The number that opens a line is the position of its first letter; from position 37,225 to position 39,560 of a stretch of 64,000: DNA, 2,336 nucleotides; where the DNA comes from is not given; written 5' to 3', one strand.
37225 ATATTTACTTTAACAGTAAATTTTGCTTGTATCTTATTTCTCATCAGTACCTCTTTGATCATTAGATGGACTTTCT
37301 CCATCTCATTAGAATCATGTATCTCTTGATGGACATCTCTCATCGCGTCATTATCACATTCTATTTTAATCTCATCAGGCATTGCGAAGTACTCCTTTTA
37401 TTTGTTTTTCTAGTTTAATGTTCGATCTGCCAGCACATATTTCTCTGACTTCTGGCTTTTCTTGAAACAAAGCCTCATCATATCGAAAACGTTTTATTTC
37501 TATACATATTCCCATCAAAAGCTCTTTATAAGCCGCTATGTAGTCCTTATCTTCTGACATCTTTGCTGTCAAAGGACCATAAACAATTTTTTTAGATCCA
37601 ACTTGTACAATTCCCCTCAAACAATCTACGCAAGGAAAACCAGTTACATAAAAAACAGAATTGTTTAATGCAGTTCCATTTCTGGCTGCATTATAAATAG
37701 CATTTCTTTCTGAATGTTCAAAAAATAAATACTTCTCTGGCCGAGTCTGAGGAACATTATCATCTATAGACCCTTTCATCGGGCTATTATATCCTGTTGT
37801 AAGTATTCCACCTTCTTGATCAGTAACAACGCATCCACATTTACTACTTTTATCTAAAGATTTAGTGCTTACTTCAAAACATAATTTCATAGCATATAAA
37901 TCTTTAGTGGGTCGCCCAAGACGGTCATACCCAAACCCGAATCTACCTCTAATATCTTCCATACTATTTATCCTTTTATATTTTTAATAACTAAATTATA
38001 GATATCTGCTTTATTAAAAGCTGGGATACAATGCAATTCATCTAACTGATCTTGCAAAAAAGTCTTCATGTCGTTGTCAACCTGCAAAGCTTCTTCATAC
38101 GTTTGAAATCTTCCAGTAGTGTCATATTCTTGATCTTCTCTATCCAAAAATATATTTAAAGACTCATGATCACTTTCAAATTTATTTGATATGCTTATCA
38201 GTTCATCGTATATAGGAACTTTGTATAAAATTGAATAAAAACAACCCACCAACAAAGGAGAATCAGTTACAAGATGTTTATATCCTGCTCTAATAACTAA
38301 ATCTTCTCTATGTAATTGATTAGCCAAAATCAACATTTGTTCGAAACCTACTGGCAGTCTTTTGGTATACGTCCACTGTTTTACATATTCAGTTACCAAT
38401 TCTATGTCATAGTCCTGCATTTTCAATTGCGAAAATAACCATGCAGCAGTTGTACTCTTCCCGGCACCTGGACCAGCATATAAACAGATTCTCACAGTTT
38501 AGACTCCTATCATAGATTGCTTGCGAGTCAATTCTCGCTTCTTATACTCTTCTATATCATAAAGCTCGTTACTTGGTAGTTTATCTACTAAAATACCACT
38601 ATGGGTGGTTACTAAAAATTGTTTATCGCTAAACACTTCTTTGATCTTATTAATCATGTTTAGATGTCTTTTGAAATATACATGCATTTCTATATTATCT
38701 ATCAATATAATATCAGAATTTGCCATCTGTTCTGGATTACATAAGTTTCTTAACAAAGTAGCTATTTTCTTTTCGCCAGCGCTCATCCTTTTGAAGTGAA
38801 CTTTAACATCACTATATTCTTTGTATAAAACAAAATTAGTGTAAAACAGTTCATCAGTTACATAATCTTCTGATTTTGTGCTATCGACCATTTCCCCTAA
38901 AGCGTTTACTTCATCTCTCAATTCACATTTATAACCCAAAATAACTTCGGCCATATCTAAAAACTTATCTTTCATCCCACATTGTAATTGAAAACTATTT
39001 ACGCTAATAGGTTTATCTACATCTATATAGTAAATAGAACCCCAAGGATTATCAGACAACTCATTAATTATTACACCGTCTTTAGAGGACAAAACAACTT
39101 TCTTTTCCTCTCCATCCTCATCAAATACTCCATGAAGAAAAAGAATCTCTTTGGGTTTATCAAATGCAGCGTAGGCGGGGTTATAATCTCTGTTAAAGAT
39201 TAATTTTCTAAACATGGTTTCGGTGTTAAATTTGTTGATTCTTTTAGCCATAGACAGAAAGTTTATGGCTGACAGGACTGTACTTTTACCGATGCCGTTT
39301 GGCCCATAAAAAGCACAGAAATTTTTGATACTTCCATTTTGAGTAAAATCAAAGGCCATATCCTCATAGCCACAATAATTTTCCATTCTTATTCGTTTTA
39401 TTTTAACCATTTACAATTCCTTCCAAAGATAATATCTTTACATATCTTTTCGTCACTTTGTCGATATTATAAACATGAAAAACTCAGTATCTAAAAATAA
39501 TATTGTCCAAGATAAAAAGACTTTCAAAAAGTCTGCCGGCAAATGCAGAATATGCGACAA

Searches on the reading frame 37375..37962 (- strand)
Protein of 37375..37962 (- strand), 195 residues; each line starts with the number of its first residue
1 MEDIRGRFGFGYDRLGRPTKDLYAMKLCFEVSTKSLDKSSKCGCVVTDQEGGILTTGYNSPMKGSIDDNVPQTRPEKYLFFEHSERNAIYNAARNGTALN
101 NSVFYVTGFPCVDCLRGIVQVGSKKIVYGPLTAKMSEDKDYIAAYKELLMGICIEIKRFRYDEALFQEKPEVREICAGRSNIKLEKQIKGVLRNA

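Call 17: search_protein_families(library=pfam, proteins=[window:37375-37962:-], max_evalue=0.01)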
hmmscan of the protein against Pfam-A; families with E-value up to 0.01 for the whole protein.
window:37375-37962:- (195 aa): 2 families
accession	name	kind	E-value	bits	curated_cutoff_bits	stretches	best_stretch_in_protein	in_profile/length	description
PF00383.29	dCMP_cyt_deam_1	-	6.3e-17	61.8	25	1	19-129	2-101/102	Cytidine and deoxycytidylate deaminase zinc-binding region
PF14437.12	MafB19-deam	-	1e-10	42.1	27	1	23-131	6-102/142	MafB19-like deaminase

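Call 18: search_protein_families(library=phrogs, proteins=[window:37375-37962:-], max_evalue=0.001)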
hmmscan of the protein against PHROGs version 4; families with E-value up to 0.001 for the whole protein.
window:37375-37962:- (195 aa): 3 families
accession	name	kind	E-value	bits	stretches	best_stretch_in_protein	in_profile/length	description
phrog_174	-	DNA, RNA and nucleotide metabolism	1.7e-25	91.4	1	17-136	113-230/384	dCMP deaminase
phrog_9198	-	unknown function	4.5e-12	46.5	1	83-128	387-433/531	-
phrog_2369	-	DNA, RNA and nucleotide metabolism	2.2e-10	41.9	1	17-140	2-135/195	dCMP deaminase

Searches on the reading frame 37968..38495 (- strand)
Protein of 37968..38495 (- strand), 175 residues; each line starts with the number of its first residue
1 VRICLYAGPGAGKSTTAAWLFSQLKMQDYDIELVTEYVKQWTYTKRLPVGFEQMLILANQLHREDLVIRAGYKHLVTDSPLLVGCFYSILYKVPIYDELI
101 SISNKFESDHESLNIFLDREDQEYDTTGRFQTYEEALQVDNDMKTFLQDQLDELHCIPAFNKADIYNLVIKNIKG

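Call 17: search_protein_families(library=pfam, proteins=[window:37968-38495:-], max_evalue=0.01)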
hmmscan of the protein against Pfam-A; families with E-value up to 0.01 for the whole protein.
window:37968-38495:- (175 aa): 1 family
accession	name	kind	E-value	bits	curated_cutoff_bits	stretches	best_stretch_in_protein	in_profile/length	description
PF13521.12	AAA_28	-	1.1e-10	42.4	27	1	2-149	1-148/164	AAA domain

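Call 18: search_protein_families(library=phrogs, proteins=[window:37968-38495:-], max_evalue=0.001)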
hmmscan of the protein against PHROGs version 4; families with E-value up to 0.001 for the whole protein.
window:37968-38495:- (175 aa): 1 family
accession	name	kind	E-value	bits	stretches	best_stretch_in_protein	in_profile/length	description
phrog_2107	-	other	5.1e-11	43.6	1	1-152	4-170/201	thymidylate kinase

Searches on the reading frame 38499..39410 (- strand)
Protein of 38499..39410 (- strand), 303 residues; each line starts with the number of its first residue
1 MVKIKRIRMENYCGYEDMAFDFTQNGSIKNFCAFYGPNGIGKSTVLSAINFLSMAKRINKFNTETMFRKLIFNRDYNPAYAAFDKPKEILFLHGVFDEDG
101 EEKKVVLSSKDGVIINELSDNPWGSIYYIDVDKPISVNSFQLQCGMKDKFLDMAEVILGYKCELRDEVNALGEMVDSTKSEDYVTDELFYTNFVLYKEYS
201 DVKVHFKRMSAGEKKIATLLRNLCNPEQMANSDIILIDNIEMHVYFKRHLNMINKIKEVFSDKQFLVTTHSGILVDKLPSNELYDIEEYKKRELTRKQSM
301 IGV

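Call 15: find_related_loci(query=window:38499-39410:-, collection=viral_contigs, flank=4000)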
Query window:38499-39410:- (303 aa) in viral_contigs; peptide patterns used: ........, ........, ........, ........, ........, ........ (x = any residue, [..] = any of these).
23 stretches matched a pattern; 14 encode a relative of the query (tblastn E <= 1e-3); 14 distinct loci.
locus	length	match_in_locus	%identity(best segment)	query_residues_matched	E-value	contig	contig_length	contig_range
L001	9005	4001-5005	41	1-295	4e-69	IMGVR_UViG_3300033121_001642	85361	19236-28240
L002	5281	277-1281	41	1-294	4e-68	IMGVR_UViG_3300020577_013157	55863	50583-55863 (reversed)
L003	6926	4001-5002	41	1-295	9e-68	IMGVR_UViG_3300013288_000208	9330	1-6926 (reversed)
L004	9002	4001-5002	41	1-295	9e-68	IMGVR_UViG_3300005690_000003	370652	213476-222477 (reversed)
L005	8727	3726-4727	41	1-295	9e-68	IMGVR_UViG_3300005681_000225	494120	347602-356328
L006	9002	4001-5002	41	1-295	9e-68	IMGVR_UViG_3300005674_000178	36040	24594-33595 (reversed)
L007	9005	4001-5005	41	1-295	6e-68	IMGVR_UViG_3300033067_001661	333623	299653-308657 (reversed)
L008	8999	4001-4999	41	1-295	4e-66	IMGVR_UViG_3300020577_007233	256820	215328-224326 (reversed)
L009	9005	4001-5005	41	1-295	1e-64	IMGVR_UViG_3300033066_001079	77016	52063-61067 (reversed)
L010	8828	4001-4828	41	2-281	1e-62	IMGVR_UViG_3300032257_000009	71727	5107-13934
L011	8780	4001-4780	40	2-272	8e-62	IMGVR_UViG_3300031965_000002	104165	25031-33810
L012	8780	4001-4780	40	2-272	3e-62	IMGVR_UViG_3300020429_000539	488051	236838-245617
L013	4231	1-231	62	206-284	4e-28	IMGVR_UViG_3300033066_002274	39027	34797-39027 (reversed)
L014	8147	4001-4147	33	4-57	5e-5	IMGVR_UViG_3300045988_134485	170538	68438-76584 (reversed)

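Call 17: search_protein_families(library=pfam, proteins=[window:38499-39410:-], max_evalue=0.01)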
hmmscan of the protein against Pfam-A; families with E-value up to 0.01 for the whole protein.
window:38499-39410:- (303 aa): 8 families
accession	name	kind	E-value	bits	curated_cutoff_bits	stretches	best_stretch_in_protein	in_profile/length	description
PF13175.12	AAA_15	-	8.1e-15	55.7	32.1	2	3-103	2-89/374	AAA ATPase domain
PF02463.25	SMC_N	-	2.7e-12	47.1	40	1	4-288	2-213/220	RecF/RecN/SMC N terminal domain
PF13304.12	AAA_21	-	1.6e-11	45.3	27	2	33-65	3-36/304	AAA domain, putative AbiEii toxin, Type IV TA system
PF13514.12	AAA_27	-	1.9e-05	24.8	22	1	3-51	2-48/206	AAA domain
PF13555.12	AAA_29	-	4e-05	23.7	27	1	5-63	2-56/61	P-loop containing region of AAA domain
PF00005.33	ABC_tran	-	6e-05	24.1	25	0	32-51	14-33/137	ABC transporter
PF13476.12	AAA_23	-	7.5e-05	23.9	27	1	6-56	1-46/201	AAA domain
PF00004.35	AAA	-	0.005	17.7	21.2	0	34-49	3-18/131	ATPase family associated with various cellular activities (AAA)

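Call 18: search_protein_families(library=phrogs, proteins=[window:38499-39410:-], max_evalue=0.001)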
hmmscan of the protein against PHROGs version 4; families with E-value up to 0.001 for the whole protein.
window:38499-39410:- (303 aa): 8 families
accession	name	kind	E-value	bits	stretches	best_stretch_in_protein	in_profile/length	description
phrog_8323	-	unknown function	7.5e-20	72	2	197-295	278-385/623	-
phrog_9802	-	unknown function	2.4e-13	50.9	1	197-297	244-350/438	-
phrog_7507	-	unknown function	9e-13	49.3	2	1-66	1-61/483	-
phrog_3940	-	unknown function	1.5e-12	48.2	2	3-74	4-75/537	-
phrog_77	-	DNA, RNA and nucleotide metabolism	1.2e-08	35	1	1-52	295-343/967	SbcC-like subunit of palindrome specific endonuclease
phrog_4747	-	unknown function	2e-08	34.8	1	3-100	2-79/610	-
phrog_5836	-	unknown function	6.4e-06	25.4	0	21-129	40-146/1071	-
phrog_8066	-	unknown function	1.9e-05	24.7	0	190-283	343-437/522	-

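Call 25: find_homologous_proteins(query=window:38499-39410:-, max_evalue=1e-20)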
Query window:38499-39410:- (303 aa): 266 proteins with E <= 1e-20 among 1124 candidates; the best 120 are listed. Only proteins of 166 to 531 residues were searched: fused or split forms outside these lengths cannot appear, so this answer is no evidence that the protein stands alone or is whole; find_related_loci, which searches DNA, has no such limit.
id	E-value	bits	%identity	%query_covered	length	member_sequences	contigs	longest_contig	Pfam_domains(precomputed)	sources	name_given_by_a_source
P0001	2.0e-199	679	100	100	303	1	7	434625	PF13514.13,PF13175.13,PF02463.26,PF13304.13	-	-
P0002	8.3e-97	343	52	98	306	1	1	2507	PF13514.13,PF00005.34,PF13175.13,PF13476.13,PF02463.26,PF13304.13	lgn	-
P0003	1.5e-93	332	51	98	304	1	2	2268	PF13175.13,PF13476.13,PF02463.26,PF13304.13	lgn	-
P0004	6.3e-87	310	49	97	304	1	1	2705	PF13514.13,PF00005.34,PF13175.13,PF13476.13,PF02463.26,PF13304.13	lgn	-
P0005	1.6e-86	309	49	95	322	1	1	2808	PF13175.13,PF02463.26,PF13304.13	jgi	-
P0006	2.9e-80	288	48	95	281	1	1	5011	PF13514.13,PF13175.13,PF13476.13,PF02463.26,PF13304.13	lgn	-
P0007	1.0e-73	267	46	95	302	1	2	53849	PF00005.34,PF13175.13,PF13476.13,PF02463.26,PF13304.13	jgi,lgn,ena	-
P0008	1.9e-73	266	46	96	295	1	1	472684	PF13514.13,PF00005.34,PF13175.13,PF13476.13,PF02463.26,PF13304.13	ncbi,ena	-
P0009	3.0e-73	265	46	95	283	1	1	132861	PF13514.13,PF13175.13,PF13476.13,PF13555.13,PF02463.26,PF13304.13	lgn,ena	-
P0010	1.4e-72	263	44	97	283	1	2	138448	PF13514.13,PF13175.13,PF13476.13,PF02463.26,PF13304.13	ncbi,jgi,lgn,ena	ncbi:MAG: AAA family ATPase [Phenylobacterium sp.]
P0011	2.8e-70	256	47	73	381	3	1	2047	PF13175.13,PF13476.13,PF02463.26,PF13304.13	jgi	-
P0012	1.6e-69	253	45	95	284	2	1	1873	PF13175.13,PF13476.13,PF13555.13,PF02463.26,PF13304.13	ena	-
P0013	2.2e-69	253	44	99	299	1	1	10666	PF00005.34,PF13175.13,PF13476.13,PF02463.26,PF13304.13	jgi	jgi:predicted ATPase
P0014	3.8e-69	252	47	98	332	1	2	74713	PF13175.13,PF13476.13,PF02463.26,PF13304.13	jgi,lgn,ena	-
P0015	6.8e-69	251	44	98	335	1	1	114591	PF00005.34,PF13175.13,PF13476.13,PF02463.26,PF13304.13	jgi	-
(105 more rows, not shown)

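Call 36: find_encoding_contigs(protein=P0002, flank=5000, max_places=3)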
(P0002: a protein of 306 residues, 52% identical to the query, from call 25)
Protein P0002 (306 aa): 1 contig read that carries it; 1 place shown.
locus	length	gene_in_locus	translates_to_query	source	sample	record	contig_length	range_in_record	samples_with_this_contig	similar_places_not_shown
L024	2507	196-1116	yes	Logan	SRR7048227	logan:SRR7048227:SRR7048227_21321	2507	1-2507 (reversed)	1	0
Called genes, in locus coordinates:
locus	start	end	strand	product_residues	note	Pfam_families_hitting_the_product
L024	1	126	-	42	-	?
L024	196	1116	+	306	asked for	PF02463:SMC_N, PF13175:AAA_15, PF13476:AAA_23, PF13514:AAA_27 (weak), PF00005:ABC_tran (faint), PF13304:AAA_21 (faint)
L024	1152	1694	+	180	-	-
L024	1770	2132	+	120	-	PF13521:AAA_28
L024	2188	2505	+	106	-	?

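Call 37: find_encoding_contigs(protein=P0003, flank=5000, max_places=3)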
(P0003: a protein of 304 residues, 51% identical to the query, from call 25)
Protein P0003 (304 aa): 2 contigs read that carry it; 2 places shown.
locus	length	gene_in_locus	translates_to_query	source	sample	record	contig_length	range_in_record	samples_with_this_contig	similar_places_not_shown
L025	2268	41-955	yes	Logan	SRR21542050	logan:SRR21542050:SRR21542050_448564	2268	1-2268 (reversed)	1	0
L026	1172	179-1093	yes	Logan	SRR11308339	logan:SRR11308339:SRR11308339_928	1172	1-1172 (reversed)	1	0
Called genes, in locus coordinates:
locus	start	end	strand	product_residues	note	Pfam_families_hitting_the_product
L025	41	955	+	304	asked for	PF02463:SMC_N, PF13175:AAA_15, PF13476:AAA_23, PF13304:AAA_21 (faint)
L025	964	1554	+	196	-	-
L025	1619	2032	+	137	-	PF00293:NUDIX, PF14815:NUDIX_4 (faint)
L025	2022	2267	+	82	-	?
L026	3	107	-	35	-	?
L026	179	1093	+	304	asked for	PF02463:SMC_N, PF13175:AAA_15, PF13476:AAA_23, PF13304:AAA_21 (faint)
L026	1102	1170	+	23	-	?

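Call 38: find_encoding_contigs(protein=P0006, flank=5000, max_places=3)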
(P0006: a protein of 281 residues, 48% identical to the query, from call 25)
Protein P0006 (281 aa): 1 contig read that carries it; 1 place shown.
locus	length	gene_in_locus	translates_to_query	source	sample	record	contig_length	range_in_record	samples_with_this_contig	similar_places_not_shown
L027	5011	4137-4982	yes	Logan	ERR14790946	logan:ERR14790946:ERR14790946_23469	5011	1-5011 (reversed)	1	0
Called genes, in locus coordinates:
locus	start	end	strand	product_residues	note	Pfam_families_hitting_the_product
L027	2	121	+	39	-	?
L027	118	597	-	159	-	-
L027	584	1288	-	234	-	-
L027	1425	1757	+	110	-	PF00085:Thioredoxin, PF00578:AhpC-TSA (weak), PF13098:Thioredoxin_2, PF13905:Thioredoxin_8 (weak)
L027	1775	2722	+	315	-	PF00303:Thymidylat_synt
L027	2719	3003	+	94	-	-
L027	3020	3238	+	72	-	-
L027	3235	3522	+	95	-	-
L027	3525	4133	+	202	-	-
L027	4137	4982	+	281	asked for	PF02463:SMC_N, PF13175:AAA_15, PF13476:AAA_23, PF13514:AAA_27 (weak), PF13304:AAA_21 (weak)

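Call 56: search_protein_families(library=padloc, proteins=[window:38499-39410:-], max_evalue=0.01)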
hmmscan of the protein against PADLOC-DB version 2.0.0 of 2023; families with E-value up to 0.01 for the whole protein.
window:38499-39410:- (303 aa): 93 families (the best 25 are shown)
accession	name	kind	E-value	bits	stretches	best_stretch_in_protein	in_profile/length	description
PDLC00271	PtuA1|PtuA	-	2.7e-21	74.6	2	207-300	245-345/421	AAA ATPase domain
PDLC00298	PtuA1|PtuA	-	2e-18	64.7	2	205-300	244-350/423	AAA ATPase domain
PDLC04135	mad3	-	2.4e-18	64.8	2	3-73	1-59/374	mads_3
PDLC04182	HEC-01A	-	5.7e-18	63.1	2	1-54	1-56/406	-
PDLC00278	PtuA1|PtuA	-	6.9e-18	63.1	2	231-294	287-350/436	AAA ATPase domain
PDLC00284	PtuA1|PtuA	-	7.1e-17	59.4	2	208-297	359-457/545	AAA ATPase domain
PDLC02335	AbiLi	-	4.9e-16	56.7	1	4-284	50-249/326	AbiLi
PDLC02979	AriA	-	1.1e-15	56.3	2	3-88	2-78/373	-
PDLC02913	ATPase_I-A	-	1.2e-15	55.7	2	195-293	318-425/508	-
PDLC00299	PtuA1|PtuA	-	3.9e-15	53.8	2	197-294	334-440/535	AAA ATPase domain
PDLC00305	PtuA1|PtuA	-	6.5e-15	53.4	2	233-297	246-310/392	AAA ATPase domain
PDLC00102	GajA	-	7.4e-15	52.4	2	205-294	263-350/532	AAA ATPase domain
PDLC00267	PtuA1|PtuA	-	1.1e-14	52.5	2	225-292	276-346/438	AAA ATPase domain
PDLC00304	PtuA1|PtuA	-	1.6e-14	51.9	2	229-277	286-334/444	AAA ATPase domain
PDLC00292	PtuA1|PtuA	-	4.6e-14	49.7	2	3-57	308-363/726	AAA ATPase domain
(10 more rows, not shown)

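Call 76: find_encoding_contigs(protein=P0004, flank=5000, max_places=3)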
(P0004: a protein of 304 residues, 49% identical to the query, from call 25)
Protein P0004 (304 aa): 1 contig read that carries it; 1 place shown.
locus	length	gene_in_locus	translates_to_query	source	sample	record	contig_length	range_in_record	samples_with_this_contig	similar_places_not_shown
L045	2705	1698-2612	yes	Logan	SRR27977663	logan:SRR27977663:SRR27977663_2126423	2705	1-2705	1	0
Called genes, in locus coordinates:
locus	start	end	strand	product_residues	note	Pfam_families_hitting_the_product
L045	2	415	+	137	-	?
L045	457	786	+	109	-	-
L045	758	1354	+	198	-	PF06941:NT5C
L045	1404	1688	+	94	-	-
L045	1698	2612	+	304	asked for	PF02463:SMC_N (weak), PF13175:AAA_15, PF13476:AAA_23, PF13514:AAA_27 (faint), PF00005:ABC_tran (faint), PF13304:AAA_21 (faint), PF02463:SMC_N (weak), PF13175:AAA_15 (weak)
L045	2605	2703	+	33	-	?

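Call 77: find_encoding_contigs(protein=P0005, flank=5000, max_places=3)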
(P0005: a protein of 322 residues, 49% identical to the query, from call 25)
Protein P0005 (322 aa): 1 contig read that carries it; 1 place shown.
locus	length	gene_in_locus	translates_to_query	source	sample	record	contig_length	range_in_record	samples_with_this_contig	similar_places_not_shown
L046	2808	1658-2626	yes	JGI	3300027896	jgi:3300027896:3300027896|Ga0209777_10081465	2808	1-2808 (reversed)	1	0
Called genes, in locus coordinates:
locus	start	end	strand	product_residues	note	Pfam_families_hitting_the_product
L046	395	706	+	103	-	-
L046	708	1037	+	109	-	-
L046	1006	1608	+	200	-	PF06941:NT5C (weak)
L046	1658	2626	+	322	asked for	PF02463:SMC_N, PF13175:AAA_15, PF13304:AAA_21 (weak)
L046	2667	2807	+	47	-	?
